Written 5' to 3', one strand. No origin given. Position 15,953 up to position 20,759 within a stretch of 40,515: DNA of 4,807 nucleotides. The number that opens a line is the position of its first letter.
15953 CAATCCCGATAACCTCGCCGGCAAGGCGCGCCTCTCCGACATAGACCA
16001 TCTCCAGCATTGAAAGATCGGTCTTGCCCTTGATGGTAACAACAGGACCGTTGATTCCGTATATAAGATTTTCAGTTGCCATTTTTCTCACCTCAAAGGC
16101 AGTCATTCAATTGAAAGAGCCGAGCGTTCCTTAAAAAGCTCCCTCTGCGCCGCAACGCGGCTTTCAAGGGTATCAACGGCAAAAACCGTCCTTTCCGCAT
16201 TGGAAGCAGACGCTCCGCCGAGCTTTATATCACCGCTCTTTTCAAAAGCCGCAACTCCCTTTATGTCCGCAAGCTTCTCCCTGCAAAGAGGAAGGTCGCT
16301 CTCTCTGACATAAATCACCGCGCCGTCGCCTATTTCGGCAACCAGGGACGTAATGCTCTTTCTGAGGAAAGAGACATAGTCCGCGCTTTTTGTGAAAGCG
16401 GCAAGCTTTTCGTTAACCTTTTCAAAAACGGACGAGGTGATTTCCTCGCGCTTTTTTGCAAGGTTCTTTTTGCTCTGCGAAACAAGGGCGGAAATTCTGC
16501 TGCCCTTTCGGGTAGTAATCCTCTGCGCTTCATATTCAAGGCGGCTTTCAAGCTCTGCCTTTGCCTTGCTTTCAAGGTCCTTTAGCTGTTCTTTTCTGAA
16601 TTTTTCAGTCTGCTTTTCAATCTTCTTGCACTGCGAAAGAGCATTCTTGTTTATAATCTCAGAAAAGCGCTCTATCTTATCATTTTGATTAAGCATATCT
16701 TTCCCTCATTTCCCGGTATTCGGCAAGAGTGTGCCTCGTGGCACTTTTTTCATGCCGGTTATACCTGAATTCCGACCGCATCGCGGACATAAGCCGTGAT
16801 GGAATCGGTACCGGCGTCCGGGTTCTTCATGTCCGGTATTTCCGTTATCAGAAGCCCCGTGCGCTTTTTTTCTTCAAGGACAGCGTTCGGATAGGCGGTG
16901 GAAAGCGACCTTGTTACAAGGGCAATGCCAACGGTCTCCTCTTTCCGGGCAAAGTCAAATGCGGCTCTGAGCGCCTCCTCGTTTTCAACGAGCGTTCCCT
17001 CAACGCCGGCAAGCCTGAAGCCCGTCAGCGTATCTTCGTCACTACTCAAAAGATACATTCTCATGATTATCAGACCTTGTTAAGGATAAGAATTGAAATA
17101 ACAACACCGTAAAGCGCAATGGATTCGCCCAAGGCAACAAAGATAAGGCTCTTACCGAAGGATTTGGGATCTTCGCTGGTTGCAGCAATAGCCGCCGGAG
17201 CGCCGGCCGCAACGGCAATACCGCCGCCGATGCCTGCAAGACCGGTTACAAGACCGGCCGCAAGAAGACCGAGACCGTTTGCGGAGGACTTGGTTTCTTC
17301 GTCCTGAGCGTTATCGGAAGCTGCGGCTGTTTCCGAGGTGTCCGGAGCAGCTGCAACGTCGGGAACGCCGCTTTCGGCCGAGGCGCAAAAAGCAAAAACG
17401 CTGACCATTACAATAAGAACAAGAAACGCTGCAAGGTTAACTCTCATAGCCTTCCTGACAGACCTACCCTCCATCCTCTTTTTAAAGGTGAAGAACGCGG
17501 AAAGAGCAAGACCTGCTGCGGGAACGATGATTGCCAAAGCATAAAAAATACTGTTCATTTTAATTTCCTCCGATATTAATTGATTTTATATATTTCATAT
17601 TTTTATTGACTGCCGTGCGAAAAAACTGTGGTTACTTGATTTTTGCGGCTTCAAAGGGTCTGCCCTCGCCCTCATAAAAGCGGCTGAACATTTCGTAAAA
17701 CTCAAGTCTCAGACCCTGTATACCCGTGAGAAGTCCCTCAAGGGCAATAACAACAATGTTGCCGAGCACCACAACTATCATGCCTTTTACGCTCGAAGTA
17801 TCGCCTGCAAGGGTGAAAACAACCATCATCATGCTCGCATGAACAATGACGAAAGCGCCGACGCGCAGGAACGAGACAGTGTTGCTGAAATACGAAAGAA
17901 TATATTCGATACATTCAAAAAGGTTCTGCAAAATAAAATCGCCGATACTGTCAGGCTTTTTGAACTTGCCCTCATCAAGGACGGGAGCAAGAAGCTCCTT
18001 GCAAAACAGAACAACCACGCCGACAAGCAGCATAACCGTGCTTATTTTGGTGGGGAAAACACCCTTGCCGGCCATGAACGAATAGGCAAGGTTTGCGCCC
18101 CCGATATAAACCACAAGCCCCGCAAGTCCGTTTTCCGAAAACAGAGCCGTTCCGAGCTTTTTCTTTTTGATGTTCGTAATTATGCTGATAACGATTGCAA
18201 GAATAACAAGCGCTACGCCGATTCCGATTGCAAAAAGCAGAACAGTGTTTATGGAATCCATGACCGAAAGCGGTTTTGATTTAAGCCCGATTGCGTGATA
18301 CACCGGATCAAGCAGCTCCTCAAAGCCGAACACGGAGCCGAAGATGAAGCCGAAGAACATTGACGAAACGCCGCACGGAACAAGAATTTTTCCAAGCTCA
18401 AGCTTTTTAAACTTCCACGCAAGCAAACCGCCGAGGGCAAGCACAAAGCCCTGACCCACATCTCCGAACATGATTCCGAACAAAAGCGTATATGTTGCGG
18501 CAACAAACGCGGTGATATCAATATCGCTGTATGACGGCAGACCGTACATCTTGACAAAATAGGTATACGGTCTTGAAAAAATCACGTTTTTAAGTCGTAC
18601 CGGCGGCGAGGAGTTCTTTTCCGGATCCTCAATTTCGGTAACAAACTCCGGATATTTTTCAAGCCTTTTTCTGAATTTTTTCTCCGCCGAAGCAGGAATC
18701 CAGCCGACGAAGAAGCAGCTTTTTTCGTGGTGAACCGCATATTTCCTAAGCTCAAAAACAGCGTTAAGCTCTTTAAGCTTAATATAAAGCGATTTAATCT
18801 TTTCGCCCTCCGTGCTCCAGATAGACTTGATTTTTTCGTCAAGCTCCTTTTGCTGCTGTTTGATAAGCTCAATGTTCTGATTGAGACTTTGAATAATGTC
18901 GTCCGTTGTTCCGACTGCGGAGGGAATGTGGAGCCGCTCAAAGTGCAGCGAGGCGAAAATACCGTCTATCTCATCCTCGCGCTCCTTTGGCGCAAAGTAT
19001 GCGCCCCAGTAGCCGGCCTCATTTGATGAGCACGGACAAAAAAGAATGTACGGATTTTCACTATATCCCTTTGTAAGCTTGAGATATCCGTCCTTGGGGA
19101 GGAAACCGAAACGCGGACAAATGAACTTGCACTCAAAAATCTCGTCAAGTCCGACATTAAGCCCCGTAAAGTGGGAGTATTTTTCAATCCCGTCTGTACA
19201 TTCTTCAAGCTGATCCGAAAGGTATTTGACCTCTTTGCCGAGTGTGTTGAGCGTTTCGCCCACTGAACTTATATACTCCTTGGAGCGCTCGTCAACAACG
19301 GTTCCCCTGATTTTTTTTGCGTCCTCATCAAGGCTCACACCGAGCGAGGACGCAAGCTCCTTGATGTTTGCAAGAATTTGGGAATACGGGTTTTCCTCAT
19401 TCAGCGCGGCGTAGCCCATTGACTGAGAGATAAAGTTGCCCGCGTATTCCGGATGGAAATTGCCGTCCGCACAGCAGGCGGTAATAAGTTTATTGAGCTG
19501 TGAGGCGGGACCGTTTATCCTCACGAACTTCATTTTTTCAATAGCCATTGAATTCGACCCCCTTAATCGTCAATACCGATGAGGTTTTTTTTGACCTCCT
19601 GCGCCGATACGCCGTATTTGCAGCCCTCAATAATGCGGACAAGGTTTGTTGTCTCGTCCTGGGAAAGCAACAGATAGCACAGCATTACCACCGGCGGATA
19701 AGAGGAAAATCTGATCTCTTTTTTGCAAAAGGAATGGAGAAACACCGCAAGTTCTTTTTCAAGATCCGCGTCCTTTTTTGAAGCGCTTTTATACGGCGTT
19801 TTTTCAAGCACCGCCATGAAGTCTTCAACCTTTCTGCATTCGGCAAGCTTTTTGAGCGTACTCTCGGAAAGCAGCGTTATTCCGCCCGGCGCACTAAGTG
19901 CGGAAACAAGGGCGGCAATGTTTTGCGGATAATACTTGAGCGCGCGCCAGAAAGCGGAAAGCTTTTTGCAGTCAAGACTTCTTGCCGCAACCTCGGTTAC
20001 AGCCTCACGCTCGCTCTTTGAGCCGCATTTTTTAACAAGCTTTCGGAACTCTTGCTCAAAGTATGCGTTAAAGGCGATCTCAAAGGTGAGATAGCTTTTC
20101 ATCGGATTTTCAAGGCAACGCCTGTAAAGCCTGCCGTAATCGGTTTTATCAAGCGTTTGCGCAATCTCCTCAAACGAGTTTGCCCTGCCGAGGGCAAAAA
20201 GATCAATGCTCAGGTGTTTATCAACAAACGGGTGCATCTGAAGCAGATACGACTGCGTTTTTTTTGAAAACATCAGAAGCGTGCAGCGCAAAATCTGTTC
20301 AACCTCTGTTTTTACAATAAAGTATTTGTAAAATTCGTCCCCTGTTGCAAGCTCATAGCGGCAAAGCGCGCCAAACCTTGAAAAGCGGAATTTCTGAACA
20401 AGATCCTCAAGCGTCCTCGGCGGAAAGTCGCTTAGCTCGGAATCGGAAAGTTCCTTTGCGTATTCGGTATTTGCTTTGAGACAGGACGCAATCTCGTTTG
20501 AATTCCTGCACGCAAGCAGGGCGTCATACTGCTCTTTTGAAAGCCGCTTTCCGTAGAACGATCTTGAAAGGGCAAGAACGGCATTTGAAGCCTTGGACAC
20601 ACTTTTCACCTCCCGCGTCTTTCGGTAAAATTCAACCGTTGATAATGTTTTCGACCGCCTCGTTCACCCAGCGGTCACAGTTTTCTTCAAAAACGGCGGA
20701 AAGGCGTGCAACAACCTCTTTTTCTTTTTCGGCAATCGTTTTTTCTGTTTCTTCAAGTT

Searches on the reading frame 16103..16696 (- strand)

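Call 77: search_protein_families(library=pfam, proteins=[window:16103-16696:-], max_evalue=0.00001)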
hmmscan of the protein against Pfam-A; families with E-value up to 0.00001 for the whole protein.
window:16103-16696:- (197 aa): 1 family
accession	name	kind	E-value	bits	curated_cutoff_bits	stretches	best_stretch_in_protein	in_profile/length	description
PF01991.23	vATP-synt_E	-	2.7e-13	50.2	24.2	1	15-181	2-183/199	ATP synthase (E/31 kDa) subunit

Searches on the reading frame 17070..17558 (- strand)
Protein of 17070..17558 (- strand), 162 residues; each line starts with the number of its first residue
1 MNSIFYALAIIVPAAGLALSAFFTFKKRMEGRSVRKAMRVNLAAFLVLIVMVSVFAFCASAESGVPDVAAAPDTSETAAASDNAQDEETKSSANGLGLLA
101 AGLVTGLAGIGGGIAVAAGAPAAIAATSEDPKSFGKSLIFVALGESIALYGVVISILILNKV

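Call 77: search_protein_families(library=pfam, proteins=[window:17070-17558:-], max_evalue=0.00001)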
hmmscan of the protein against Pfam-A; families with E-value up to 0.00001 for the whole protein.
window:17070-17558:- (162 aa): 1 family
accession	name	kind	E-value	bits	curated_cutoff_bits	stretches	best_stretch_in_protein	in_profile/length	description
PF00137.26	ATP-synt_C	-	8e-15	55.3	24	1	99-158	1-60/60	ATP synthase subunit C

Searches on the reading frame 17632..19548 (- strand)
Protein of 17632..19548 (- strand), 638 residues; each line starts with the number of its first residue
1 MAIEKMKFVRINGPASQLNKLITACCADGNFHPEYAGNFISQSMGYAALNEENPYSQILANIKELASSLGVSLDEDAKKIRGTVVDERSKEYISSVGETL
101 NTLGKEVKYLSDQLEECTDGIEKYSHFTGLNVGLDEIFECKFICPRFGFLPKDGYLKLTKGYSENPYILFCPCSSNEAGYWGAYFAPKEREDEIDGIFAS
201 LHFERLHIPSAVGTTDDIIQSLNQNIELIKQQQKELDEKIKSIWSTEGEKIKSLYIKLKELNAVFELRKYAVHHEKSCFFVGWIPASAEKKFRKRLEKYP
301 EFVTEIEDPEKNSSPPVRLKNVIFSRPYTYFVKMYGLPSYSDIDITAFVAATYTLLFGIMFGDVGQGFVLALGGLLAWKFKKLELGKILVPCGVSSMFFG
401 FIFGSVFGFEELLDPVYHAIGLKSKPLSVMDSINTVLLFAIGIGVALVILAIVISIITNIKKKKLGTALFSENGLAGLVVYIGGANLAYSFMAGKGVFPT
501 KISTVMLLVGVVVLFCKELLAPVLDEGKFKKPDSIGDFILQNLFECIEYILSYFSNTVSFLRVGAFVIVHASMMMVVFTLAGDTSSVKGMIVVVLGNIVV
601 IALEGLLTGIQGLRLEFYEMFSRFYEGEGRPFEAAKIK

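Call 77: search_protein_families(library=pfam, proteins=[window:17632-19548:-], max_evalue=0.00001)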
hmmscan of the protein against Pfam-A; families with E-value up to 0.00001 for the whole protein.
window:17632-19548:- (638 aa): 1 family
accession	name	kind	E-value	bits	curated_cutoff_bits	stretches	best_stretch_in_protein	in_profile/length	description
PF01496.24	V_ATPase_I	-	7e-34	117.3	30.7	2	188-383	217-420/815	V-type ATPase 116kDa subunit family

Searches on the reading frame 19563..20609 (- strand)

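Call 77: search_protein_families(library=pfam, proteins=[window:19563-20609:-], max_evalue=0.00001)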
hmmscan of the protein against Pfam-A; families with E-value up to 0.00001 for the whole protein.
window:19563-20609:- (348 aa): 1 family
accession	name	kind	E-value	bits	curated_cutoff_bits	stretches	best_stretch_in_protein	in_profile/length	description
PF01992.21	vATP-synt_AC39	-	1.4e-46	159.9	29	1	13-341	3-338/339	ATP synthase (C/AC39) subunit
